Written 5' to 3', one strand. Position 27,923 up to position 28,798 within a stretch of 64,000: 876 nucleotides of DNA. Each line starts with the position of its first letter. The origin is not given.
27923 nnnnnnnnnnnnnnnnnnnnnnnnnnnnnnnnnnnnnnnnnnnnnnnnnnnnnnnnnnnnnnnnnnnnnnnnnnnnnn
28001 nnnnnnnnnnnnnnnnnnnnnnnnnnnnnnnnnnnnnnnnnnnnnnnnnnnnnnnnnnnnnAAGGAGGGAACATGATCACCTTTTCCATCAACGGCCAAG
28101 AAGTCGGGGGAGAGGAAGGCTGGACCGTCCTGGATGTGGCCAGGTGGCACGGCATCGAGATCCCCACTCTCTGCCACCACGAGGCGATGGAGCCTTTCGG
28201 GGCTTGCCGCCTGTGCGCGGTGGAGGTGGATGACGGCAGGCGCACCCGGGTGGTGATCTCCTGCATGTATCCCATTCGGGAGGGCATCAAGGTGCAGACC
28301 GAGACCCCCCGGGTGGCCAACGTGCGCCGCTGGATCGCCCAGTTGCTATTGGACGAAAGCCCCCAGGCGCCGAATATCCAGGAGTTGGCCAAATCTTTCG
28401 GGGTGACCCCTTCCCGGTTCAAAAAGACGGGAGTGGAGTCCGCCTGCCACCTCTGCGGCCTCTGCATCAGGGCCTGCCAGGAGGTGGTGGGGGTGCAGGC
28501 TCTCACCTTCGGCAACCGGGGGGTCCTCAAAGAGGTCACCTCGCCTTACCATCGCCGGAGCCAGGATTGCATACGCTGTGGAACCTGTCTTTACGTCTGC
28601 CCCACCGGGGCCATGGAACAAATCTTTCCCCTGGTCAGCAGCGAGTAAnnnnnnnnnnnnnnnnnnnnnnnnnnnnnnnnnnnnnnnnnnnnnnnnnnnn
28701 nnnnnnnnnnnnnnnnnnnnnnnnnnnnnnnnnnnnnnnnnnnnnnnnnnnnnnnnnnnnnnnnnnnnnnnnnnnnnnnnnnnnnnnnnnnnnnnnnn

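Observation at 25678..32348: NuoE-NuoF-ferredoxin-HdrA/MvhD-FrhB operon with no catalytic terminal subunit: orphan flavin-based electron-bifurcation module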

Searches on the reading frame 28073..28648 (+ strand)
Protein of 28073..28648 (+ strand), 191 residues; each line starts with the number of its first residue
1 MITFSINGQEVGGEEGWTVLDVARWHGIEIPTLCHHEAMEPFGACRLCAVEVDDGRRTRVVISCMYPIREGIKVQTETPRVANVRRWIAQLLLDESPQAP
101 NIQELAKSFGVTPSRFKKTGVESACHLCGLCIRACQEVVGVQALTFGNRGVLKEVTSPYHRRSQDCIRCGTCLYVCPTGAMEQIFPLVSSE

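Call 5: search_protein_families(library=pfam, proteins=[window:28073-28648:+], max_evalue=0.01)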
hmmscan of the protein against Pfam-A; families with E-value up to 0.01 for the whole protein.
window:28073-28648:+ (191 aa): 15 families
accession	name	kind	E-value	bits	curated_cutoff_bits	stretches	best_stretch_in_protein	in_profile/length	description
PF13510.11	Fer2_4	-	3.2e-19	69.2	22.8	1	1-78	3-81/82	2Fe-2S iron-sulfur cluster binding domain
PF12838.12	Fer4_7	-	5.7e-09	36.7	27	1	125-180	2-52/52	4Fe-4S dicluster domain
PF00111.32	Fer2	-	2e-07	31.3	21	1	8-56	5-51/77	2Fe-2S iron-sulfur cluster binding domain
PF00037.32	Fer4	-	6.9e-07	29.3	21.1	1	165-181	7-23/24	4Fe-4S binding domain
PF14697.11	Fer4_21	-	3.7e-06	27.4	35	1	122-181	5-57/59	4Fe-4S dicluster domain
PF12837.12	Fer4_6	-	1.3e-05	25.4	25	1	165-180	8-23/24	4Fe-4S binding domain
PF13187.11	Fer4_9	-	1.4e-05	25.5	27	1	124-181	1-52/52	4Fe-4S dicluster domain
PF13237.11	Fer4_10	-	4e-05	23.9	25.5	2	122-177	6-53/53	4Fe-4S dicluster domain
PF13746.11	Fer4_18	-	5.3e-05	23.8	27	1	153-179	48-74/114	4Fe-4S dicluster domain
PF13484.11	Fer4_16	-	0.00054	21.1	30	1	166-183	2-19/66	4Fe-4S double cluster binding domain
PF12800.12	Fer4_4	-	0.00063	20.3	24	1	165-179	3-17/17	4Fe-4S binding domain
PF12797.12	Fer4_2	-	0.00066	19.9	24.5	1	164-178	8-22/22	4Fe-4S binding domain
PF13183.11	Fer4_8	-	0.00093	20.1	27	0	124-179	4-67/68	4Fe-4S dicluster domain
PF22117.2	Fer4_Nqo3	-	0.0023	18.5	27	1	125-181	11-66/67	NADH-quinone oxidoreductase subunit 3, ferredoxin-like domain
PF12798.12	Fer4_3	-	0.0039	18.3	27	1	166-180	1-15/15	4Fe-4S binding domain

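Call 6: search_protein_families(library=ncbifam, proteins=[window:28073-28648:+], max_evalue=0.01)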
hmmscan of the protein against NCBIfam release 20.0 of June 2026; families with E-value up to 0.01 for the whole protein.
window:28073-28648:+ (191 aa): 32 families (the best 25 are shown)
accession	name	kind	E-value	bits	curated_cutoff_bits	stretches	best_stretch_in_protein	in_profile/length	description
NF040763.1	FeFe_hydrog_A6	exception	1.7e-37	129.1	765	1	2-182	1-206/571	NADH-dependent [FeFe] hydrogenase, group A6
NF005745.0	PRK07569.1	equivalog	3.7e-36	124.7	333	1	2-182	4-208/238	bidirectional hydrogenase complex protein HoxU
NF006305.0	PRK08493.1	equivalog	9.7e-26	90.1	591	1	1-90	1-86/819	NADH-quinone oxidoreductase subunit G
TIGR01973.1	NuoG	equivalog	1.2e-24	87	470.05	1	5-93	2-88/606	NADH-quinone oxidoreductase subunit NuoG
NF040762.1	Hydr_FeFe_Clost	exception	1.7e-21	76.5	900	2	3-92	2-90/572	ferredoxin hydrogenase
NF009454.0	PRK12814.1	equivalog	2.4e-17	62.6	916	1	2-94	4-94/657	putative NADPH-dependent glutamate synthase small subunit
NF005895.0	PRK07860.1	equivalog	2.3e-15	55.7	802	1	1-78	17-92/811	NADH-quinone oxidoreductase subunit G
TIGR02512.1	FeFe_hydrog_A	subfamily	4.8e-10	38.8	405.95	1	123-183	7-69/375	[FeFe] hydrogenase, group A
NF003454.1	PRK05035.1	equivalog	6.1e-08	31.6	345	1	114-178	358-420/556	electron transport complex subunit RsxC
TIGR01945.1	rnfC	subfamily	1.4e-06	27.1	245.95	1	120-178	360-416/435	RnfABCDGE type electron transport complex subunit C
NF007012.0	PRK09476.1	equivalog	3.7e-06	26.3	269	1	113-183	49-118/254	ferredoxin-type protein NapG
TIGR02912.1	sulfite_red_C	equivalog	1.3e-05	24.4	324.1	1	110-182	160-219/314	sulfite reductase subunit C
TIGR00397.1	mauM_napG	subfamily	2.2e-05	24.1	178.85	1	113-186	43-115/213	MauM/NapG family ferredoxin-type protein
TIGR01971.1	NuoI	subfamily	3.6e-05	23.3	113.05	1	121-182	40-99/121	NADH-quinone oxidoreductase, chain I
NF042909.1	FMH_DH_FwdF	exception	4e-05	22.9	375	1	125-181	256-311/336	tungsten-dependent formylmethanofuran dehydrogenase subunit FwdF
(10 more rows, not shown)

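Call 43: search_solved_structures(query=window:28073-28648:+, max_evalue=0.00001, show_alignments=2)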
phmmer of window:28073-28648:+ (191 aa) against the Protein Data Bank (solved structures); distinct sequences matched with E-value up to 0.00001: 69 (the best 60 are shown).
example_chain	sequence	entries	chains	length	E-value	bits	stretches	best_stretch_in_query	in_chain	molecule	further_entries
9mqx_A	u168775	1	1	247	5.8e-39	137.2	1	12-183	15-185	NADH:ubiquinone oxidoreductase chain G-like protein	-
8a6t_A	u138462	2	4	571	1.8e-32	115.9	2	1-94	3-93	Electron bifurcating hydrogenase subunit HydA1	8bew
9bov_A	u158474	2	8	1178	5.6e-29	104.6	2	3-95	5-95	Molybdopterin oxidoreductase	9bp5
7q4v_A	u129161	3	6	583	1.1e-27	100.4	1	2-183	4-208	Iron hydrogenase HydA1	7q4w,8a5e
8oh5_C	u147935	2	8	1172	2e-27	99.5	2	2-94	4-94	Formate dehydrogenase-O, major subunit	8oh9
7t2r_A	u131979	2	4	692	5.9e-26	94.7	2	2-93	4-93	NiFe hydrogenase subunit A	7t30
9wxb_B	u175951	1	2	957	6.8e-25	91.3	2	2-97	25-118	Formate dehydrogenase alpha subunit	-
6tg9_A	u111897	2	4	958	3.9e-24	88.8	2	4-97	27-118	Formate dehydrogenase subunit alpha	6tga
7q5y_A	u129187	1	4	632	5.8e-23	84.9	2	6-97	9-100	NADH dehydrogenase I chain G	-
7p5h_A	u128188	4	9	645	1.3e-22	83.8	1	15-181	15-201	Fe-hydrogenase, subunit alpha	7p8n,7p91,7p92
7vw6_A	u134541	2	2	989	1.5e-17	67.3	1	2-181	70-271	Formate dehydrogenase | Tungsten-containing formate dehydrogenase alpha subunit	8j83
7e5z_A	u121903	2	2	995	1.5e-17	67.3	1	2-181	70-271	Formate dehydrogenase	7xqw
7ar7_G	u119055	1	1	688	2.9e-17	66.3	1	5-182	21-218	NADH dehydrogenase [ubiquinone] iron-sulfur protein 1, mitochondrial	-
7a23_C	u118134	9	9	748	3.7e-17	66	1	5-182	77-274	75kDa | NADH dehydrogenase [ubiquinone] iron-sulfur protein 1, mitochondrial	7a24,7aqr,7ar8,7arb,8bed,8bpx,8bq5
5xf9_B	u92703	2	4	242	1.9e-16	63.7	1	3-96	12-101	NAD-reducing hydrogenase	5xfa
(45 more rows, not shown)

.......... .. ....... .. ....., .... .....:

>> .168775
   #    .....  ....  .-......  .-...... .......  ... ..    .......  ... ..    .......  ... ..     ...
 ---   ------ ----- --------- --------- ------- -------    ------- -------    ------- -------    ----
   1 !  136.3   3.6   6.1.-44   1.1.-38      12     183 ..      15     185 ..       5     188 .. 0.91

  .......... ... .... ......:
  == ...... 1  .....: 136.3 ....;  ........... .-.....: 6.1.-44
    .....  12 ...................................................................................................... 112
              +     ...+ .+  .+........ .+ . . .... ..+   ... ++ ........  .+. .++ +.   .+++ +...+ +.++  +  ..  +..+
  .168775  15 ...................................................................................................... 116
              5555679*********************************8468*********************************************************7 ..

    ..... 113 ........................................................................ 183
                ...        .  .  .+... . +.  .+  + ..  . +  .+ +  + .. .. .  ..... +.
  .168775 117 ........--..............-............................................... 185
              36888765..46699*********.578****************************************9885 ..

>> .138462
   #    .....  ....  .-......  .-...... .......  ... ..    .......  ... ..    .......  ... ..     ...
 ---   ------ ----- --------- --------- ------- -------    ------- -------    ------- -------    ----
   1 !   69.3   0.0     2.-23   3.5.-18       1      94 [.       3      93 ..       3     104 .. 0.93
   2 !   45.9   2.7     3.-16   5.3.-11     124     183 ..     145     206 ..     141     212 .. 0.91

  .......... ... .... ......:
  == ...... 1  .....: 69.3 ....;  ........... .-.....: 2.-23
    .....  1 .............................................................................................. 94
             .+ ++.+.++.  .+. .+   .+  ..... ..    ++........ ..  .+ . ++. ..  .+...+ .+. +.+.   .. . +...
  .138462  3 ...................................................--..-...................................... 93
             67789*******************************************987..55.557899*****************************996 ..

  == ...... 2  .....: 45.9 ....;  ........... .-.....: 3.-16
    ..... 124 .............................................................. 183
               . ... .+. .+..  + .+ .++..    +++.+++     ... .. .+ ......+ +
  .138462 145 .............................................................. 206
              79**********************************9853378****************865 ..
